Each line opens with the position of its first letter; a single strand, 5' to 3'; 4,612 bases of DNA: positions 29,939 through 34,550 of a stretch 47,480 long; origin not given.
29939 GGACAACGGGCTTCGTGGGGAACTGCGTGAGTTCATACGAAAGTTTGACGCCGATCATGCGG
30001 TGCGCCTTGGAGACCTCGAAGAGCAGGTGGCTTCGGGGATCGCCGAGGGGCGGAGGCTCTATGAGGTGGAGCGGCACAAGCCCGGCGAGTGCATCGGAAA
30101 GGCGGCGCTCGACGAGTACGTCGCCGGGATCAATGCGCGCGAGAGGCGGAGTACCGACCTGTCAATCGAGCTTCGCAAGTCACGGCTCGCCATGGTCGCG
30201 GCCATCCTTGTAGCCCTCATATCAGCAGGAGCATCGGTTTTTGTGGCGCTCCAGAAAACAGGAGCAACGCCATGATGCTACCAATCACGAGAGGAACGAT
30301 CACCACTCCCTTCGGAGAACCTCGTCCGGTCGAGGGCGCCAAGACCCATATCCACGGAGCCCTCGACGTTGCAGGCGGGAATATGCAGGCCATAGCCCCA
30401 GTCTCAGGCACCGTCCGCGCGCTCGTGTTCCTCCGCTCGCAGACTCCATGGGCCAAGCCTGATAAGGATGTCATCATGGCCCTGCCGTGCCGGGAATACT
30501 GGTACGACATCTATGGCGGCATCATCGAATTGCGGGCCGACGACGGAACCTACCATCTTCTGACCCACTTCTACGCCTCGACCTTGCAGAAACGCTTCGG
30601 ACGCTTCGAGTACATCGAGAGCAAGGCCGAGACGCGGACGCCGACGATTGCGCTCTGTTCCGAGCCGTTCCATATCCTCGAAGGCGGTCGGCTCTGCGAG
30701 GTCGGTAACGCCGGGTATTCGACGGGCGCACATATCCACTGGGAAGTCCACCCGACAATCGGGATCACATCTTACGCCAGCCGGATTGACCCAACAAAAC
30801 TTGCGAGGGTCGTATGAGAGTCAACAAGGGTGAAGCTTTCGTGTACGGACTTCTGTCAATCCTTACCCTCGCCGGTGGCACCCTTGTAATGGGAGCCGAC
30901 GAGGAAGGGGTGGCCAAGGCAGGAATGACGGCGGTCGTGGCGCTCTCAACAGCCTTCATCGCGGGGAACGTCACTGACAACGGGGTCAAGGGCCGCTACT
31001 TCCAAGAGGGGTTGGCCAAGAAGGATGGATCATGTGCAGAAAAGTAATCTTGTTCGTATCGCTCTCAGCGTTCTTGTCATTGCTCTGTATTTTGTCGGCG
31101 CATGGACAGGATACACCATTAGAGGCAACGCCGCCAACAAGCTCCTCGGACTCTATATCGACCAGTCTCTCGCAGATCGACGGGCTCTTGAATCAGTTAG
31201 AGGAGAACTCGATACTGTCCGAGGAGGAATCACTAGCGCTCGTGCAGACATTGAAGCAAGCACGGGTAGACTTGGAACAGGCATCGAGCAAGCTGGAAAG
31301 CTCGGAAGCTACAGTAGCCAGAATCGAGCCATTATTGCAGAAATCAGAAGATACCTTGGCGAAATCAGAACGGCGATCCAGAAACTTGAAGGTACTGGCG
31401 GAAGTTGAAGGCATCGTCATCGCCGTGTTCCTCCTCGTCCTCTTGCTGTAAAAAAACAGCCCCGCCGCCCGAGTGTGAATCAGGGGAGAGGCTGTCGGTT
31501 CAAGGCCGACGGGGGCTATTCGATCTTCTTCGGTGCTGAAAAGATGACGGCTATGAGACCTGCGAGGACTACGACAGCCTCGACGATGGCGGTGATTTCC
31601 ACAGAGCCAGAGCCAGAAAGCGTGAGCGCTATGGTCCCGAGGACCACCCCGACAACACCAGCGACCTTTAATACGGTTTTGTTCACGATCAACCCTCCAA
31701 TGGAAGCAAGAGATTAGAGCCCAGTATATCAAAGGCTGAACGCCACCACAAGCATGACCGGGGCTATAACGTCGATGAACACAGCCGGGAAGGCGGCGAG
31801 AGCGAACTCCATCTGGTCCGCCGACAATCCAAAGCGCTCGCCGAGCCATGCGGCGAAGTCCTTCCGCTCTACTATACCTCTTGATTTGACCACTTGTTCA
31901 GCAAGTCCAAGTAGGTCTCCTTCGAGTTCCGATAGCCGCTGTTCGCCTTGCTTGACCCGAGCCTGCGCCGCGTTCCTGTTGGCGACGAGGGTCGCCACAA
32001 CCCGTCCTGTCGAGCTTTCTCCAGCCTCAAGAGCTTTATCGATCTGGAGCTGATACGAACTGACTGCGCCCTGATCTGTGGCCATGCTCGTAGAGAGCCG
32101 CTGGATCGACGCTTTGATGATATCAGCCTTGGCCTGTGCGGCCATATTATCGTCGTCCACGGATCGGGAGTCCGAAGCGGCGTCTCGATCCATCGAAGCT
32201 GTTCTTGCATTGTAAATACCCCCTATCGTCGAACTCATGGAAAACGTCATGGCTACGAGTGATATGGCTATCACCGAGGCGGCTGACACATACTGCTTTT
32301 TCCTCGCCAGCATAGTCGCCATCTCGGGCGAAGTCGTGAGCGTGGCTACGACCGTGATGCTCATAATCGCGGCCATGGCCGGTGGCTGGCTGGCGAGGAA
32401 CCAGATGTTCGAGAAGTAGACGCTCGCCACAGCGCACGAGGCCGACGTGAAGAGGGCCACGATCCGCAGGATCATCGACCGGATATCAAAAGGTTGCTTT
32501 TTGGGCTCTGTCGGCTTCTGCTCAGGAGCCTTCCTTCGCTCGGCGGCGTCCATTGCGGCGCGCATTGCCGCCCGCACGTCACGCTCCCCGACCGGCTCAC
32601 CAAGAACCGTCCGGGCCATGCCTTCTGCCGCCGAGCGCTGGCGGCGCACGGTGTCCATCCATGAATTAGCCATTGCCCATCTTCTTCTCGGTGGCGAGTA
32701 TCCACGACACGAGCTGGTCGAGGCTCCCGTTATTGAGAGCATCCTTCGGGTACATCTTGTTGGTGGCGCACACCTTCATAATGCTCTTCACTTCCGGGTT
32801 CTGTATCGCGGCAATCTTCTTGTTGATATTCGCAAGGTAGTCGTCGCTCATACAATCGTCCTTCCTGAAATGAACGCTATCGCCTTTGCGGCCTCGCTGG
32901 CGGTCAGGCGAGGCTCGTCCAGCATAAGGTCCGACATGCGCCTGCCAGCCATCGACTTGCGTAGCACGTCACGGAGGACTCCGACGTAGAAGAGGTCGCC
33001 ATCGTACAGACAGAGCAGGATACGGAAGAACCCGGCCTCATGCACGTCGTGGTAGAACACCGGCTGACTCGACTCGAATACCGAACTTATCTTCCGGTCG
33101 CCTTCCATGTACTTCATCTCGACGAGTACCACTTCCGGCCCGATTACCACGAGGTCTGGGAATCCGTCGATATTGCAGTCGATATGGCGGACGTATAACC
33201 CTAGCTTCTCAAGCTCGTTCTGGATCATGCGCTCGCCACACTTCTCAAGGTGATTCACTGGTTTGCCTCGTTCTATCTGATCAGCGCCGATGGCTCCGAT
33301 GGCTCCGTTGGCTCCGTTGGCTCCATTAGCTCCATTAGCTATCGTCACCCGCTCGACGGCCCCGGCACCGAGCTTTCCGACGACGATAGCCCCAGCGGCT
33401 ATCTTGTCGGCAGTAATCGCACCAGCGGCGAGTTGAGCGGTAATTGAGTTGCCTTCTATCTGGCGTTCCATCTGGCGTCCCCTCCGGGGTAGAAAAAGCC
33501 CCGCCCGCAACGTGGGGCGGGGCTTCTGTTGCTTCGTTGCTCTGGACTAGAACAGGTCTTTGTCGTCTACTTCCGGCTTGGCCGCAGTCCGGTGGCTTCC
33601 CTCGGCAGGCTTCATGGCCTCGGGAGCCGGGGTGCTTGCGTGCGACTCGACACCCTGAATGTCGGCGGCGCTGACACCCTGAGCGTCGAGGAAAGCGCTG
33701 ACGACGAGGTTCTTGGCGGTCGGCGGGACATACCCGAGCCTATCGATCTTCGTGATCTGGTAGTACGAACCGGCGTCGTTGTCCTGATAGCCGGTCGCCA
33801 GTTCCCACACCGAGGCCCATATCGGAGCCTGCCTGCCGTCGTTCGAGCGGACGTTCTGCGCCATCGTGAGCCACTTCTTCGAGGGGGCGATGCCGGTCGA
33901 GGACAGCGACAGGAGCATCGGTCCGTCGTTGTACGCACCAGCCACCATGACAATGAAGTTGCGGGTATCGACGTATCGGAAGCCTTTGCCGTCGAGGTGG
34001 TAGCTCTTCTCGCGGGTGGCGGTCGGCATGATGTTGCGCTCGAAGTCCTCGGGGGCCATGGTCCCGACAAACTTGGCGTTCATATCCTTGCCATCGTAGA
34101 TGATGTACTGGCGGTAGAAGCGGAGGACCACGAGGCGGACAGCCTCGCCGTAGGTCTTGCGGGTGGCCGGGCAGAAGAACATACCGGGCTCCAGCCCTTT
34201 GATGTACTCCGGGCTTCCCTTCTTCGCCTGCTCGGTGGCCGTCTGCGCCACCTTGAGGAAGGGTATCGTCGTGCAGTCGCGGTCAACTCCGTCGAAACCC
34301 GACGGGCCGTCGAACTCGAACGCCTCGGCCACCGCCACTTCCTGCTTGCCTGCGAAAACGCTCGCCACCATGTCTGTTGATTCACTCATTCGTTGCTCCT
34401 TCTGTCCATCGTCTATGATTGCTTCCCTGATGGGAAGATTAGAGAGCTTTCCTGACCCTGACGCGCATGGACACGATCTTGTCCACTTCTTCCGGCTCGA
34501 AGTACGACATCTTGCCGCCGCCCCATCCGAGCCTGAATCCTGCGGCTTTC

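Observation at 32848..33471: VRR-NUC nuclease whose N-terminus is a selectively maintained copy of the tail-fibre shaft repeat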

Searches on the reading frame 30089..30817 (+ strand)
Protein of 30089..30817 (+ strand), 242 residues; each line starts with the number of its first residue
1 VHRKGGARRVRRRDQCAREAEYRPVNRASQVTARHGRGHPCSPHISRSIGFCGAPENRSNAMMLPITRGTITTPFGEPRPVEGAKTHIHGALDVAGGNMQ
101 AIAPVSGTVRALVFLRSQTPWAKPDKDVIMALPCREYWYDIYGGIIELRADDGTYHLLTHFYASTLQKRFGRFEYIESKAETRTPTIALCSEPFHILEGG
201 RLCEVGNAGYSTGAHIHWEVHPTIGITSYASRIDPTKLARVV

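Call 22: search_protein_families(library=pfam, proteins=[window:30089-30817:+], max_evalue=0.001)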
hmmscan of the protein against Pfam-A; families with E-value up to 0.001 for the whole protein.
window:30089-30817:+ (242 aa): 0 families

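Call 55: search_protein_families(library=phrogs, proteins=[window:30089-30817:+], max_evalue=0.001)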
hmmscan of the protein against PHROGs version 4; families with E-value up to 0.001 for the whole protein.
window:30089-30817:+ (242 aa): 3 families
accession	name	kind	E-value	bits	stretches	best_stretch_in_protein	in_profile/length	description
phrog_3578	-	lysis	3.9e-09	37.4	1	198-238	314-355/405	endolysin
phrog_7767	-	other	0.00023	21.9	0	195-237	81-117/194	metallo-endopeptidase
phrog_14988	-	other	0.00035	21.3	0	197-221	103-127/272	peptidase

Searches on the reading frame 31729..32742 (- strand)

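Call 5: search_protein_families(library=pfam, proteins=[window:31729-32742:-], max_evalue=1)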
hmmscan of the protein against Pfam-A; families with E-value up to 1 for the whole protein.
window:31729-32742:- (337 aa): 3 families
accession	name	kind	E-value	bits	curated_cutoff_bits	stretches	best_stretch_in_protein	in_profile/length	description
PF07888.16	CALCOCO1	-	0.057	12.8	36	1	192-293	54-154/496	Calcium binding and coiled-coil domain (CALCOCO1) like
PF20550.3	DUF6764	-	0.17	12.2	27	1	149-268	3-125/164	Family of unknown function (DUF6764)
PF20866.3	MdcG_N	-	0.53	10.8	24.4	0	19-73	23-77/77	Phosphoribosyl-dephospho-CoA transferase MdcG N-terminal domain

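Call 7: search_protein_families(library=phrogs, proteins=[window:31729-32742:-], max_evalue=0.1)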
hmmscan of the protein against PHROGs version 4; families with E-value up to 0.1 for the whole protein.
window:31729-32742:- (337 aa): 0 families

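Call 54: search_protein_families(library=ncbifam, proteins=[window:31729-32742:-], max_evalue=0.1)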
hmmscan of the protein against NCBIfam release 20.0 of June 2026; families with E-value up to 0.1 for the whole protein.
window:31729-32742:- (337 aa): 1 family
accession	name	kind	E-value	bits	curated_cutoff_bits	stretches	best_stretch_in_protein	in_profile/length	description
TIGR03135.1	malonate_mdcG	equivalog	0.00012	22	99.7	1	22-123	31-131/205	malonate decarboxylase holo-[acyl-carrier-protein] synthase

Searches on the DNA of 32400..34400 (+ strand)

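Call 8: search_dna_similar(query=window:32400-34400:+, collection=phages, mode=distant, max_rows=30)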
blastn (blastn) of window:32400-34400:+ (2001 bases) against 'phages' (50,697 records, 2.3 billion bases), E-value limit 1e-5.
No match.

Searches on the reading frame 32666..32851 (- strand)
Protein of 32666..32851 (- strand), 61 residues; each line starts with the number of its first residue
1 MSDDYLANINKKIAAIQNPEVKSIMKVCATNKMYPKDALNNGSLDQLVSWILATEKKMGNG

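Call 5: search_protein_families(library=pfam, proteins=[window:32666-32851:-], max_evalue=1)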
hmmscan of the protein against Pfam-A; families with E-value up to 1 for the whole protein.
window:32666-32851:- (61 aa): 0 families

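Call 7: search_protein_families(library=phrogs, proteins=[window:32666-32851:-], max_evalue=0.1)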
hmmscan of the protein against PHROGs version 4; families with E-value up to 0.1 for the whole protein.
window:32666-32851:- (61 aa): 0 families

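Call 54: search_protein_families(library=ncbifam, proteins=[window:32666-32851:-], max_evalue=0.1)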
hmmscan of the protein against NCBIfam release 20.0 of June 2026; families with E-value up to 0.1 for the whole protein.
window:32666-32851:- (61 aa): 0 families
